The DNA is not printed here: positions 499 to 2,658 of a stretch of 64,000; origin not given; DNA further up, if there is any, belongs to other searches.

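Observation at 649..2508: Three tandem cohesin-like repeats plus dockerin-like module: scaffoldin-like architecture outside a cellulolytic context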

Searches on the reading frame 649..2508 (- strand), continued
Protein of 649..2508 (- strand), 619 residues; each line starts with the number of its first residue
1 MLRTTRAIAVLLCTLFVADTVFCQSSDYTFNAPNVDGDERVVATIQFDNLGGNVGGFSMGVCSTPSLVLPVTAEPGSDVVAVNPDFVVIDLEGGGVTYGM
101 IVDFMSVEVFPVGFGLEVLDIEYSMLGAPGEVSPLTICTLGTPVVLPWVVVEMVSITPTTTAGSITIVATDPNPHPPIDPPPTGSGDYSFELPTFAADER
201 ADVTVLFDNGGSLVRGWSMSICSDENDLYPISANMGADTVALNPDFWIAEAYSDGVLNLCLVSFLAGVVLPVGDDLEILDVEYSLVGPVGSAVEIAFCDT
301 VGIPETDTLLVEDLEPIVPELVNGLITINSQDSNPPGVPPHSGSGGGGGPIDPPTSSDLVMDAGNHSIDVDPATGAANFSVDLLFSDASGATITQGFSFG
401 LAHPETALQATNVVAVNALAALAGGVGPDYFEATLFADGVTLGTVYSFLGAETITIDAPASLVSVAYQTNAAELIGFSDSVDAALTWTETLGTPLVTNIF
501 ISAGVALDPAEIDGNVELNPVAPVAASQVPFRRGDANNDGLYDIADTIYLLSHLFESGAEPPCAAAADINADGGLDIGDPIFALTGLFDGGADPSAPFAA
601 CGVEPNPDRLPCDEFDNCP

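Call 43: find_encoding_contigs(protein=P0153, flank=10000, max_places=2)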
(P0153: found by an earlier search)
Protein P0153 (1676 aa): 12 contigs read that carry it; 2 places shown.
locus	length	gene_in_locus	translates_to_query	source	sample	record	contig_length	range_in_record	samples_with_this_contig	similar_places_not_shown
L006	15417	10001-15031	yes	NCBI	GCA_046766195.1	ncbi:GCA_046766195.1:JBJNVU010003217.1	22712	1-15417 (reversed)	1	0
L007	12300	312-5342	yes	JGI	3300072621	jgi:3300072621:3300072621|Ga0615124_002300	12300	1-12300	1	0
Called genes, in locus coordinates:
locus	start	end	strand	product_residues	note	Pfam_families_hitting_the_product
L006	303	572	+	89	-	PF02597:ThiS (weak)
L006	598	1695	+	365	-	PF02012:BNR (faint), PF15902:Sortilin-Vps10 (faint)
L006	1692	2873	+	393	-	PF04551:GcpE, PF26540:GcpE_C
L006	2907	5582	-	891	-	-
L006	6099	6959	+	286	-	-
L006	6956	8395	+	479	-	-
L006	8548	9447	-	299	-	PF13276:HTH_21, PF00665:rve, PF13683:rve_3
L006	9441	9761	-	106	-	PF01527:HTH_Tnp_1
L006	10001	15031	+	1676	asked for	PF22494:choice_anch_I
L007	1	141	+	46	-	?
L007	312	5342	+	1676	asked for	PF22494:choice_anch_I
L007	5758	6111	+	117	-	PF00471:Ribosomal_L33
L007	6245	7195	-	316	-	PF00892:EamA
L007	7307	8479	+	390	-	-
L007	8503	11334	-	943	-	PF04879:Molybdop_Fe4S4, PF00384:Molybdopterin, PF01568:Molydop_binding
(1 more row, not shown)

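Call 56: find_homologous_proteins(query=A2, max_evalue=1e-10)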
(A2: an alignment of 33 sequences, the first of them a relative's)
Query A2 (33 sequences) (619 aa, profile of the alignment): 5 proteins with E <= 1e-10 among 8000 candidates.
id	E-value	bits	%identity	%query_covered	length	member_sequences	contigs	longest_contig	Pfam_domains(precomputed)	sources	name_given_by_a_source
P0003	3.0e-195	668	28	100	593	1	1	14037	-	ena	-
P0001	2.8e-158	546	100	100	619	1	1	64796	-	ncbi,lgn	-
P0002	2.6e-138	480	36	96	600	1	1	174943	-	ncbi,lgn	-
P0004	1.1e-31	128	44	13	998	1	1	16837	-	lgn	-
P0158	4.3e-20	90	39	16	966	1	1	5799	-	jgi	jgi:hypothetical protein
